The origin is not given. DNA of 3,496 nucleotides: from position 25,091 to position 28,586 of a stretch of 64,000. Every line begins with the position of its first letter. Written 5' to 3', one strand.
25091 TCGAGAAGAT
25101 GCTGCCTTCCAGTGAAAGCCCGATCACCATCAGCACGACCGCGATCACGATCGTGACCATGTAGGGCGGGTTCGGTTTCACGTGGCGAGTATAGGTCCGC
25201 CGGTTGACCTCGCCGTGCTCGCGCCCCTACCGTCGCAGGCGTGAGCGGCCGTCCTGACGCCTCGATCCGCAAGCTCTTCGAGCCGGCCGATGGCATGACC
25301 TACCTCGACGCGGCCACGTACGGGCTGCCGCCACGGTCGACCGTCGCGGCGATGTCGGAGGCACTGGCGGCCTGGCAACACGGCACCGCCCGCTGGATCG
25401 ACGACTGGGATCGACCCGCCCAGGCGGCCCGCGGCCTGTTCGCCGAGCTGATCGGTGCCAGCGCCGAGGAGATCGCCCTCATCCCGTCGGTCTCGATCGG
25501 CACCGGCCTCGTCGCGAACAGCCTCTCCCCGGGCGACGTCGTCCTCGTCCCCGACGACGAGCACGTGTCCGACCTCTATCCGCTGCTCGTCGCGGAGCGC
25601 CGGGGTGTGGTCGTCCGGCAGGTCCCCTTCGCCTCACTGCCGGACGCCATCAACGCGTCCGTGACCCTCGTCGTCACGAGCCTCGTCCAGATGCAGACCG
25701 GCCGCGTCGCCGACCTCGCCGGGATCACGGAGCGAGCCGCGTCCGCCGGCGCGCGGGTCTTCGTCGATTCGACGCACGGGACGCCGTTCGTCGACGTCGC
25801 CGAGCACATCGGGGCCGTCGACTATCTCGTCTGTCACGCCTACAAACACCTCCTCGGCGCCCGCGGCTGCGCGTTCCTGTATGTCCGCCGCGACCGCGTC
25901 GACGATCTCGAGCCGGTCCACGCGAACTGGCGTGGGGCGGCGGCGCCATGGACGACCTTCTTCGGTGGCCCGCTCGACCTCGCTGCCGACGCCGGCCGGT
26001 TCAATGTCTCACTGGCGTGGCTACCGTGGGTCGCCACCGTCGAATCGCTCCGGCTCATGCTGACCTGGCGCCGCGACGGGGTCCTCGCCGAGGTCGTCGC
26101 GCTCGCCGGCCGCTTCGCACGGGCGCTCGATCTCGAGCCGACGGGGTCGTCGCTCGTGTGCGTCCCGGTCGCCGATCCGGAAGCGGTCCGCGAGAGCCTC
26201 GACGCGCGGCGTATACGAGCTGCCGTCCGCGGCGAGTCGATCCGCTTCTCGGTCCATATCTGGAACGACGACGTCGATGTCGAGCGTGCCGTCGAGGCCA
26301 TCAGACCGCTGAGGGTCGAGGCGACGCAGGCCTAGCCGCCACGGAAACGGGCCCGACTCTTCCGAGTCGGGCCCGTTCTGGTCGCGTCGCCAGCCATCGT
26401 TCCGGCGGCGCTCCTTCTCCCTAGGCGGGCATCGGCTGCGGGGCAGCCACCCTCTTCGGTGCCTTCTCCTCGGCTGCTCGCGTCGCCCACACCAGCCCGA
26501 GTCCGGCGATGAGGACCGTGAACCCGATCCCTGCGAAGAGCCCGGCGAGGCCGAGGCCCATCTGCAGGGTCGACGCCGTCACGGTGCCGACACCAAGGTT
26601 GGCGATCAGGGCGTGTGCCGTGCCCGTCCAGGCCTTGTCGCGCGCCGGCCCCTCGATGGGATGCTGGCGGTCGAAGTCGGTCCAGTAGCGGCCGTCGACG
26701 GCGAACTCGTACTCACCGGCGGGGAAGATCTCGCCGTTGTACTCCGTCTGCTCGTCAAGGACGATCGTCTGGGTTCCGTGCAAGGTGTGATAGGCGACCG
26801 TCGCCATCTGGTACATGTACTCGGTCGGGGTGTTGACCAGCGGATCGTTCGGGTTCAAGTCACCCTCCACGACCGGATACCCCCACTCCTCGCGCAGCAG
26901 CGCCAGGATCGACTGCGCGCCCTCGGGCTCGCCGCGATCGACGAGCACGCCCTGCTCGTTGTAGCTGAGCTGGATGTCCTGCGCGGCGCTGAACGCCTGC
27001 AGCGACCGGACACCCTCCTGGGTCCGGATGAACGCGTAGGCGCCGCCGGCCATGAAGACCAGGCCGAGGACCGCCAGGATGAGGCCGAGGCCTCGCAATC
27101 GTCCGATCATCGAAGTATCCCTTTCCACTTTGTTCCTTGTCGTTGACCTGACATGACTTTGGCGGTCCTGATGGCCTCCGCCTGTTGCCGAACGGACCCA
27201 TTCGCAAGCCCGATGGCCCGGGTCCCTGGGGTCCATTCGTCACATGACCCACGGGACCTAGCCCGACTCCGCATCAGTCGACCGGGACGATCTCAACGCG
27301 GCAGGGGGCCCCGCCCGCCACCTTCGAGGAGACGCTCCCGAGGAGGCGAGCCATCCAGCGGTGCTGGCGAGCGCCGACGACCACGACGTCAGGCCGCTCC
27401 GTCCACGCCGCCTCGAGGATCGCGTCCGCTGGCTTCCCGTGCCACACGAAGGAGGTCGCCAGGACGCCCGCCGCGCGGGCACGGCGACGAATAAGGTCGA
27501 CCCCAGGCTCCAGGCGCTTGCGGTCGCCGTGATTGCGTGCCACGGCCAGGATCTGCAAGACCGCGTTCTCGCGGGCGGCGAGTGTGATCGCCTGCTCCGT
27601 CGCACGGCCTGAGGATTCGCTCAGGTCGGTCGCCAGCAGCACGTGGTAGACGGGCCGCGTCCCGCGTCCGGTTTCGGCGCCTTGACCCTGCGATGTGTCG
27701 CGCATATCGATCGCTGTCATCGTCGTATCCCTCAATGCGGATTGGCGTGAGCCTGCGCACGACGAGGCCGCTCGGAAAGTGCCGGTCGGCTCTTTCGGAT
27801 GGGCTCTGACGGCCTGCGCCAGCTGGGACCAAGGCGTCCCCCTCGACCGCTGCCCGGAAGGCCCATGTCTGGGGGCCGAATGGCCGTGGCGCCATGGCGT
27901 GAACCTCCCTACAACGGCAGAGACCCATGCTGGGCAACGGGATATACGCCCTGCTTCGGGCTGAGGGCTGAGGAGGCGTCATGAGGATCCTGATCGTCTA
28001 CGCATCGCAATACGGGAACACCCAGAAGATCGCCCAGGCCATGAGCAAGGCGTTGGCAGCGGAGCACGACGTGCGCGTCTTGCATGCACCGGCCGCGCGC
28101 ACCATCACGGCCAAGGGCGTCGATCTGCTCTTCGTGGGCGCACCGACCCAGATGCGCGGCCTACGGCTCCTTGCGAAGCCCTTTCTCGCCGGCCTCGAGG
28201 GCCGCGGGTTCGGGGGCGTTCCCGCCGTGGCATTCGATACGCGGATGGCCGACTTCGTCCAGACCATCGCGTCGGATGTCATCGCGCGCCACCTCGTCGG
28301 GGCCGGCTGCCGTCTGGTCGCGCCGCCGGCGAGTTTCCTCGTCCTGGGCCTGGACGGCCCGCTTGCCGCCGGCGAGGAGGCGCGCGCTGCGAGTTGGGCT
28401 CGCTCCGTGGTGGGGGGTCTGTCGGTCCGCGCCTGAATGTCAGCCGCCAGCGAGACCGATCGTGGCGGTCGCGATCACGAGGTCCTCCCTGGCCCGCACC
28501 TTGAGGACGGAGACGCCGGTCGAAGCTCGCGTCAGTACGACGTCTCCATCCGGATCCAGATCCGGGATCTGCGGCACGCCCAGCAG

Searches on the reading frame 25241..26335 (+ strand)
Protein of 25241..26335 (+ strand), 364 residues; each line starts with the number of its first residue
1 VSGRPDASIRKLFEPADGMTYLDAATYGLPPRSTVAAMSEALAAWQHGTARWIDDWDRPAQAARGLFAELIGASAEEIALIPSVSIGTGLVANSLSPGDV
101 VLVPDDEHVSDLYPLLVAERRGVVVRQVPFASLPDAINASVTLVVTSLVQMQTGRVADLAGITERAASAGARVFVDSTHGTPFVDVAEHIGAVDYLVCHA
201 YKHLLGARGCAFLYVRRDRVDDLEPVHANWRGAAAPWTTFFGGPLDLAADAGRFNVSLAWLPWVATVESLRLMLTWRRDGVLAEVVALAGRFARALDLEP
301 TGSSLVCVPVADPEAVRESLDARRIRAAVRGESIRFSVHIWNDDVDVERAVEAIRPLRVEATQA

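Call 31: search_protein_families(library=pfam, proteins=[window:25241-26335:+])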
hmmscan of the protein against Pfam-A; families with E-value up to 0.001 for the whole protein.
window:25241-26335:+ (364 aa): 1 family
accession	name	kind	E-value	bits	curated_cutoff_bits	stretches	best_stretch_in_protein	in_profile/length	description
PF00266.25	Aminotran_5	-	1e-14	54.8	21.5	1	21-227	2-225/371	Aminotransferase class-V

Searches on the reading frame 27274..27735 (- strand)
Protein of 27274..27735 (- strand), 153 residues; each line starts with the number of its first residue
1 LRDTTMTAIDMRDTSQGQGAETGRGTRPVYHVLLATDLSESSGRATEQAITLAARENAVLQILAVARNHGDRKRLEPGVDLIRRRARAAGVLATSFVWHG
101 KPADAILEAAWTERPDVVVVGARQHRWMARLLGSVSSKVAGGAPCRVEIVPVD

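Call 31: search_protein_families(library=pfam, proteins=[window:27274-27735:-])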
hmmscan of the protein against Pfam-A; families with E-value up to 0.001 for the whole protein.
window:27274-27735:- (153 aa): 1 family
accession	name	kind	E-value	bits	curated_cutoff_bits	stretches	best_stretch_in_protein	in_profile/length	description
PF00582.32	Usp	-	3.4e-20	73.5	24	1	31-151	4-141/141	Universal stress protein family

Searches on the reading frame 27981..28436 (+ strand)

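Call 31: search_protein_families(library=pfam, proteins=[window:27981-28436:+])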
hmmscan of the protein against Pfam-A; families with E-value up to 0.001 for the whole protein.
window:27981-28436:+ (151 aa): 3 families
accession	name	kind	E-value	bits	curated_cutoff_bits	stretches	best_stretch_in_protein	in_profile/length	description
PF12724.12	Flavodoxin_5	-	9e-08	33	27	1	4-64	1-61/145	Flavodoxin domain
PF00258.30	Flavodoxin_1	-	1.4e-07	32.2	25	1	5-76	1-76/143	Flavodoxin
PF12641.12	Flavodoxin_3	-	5.5e-05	23.5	27.5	1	4-56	1-50/160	Flavodoxin domain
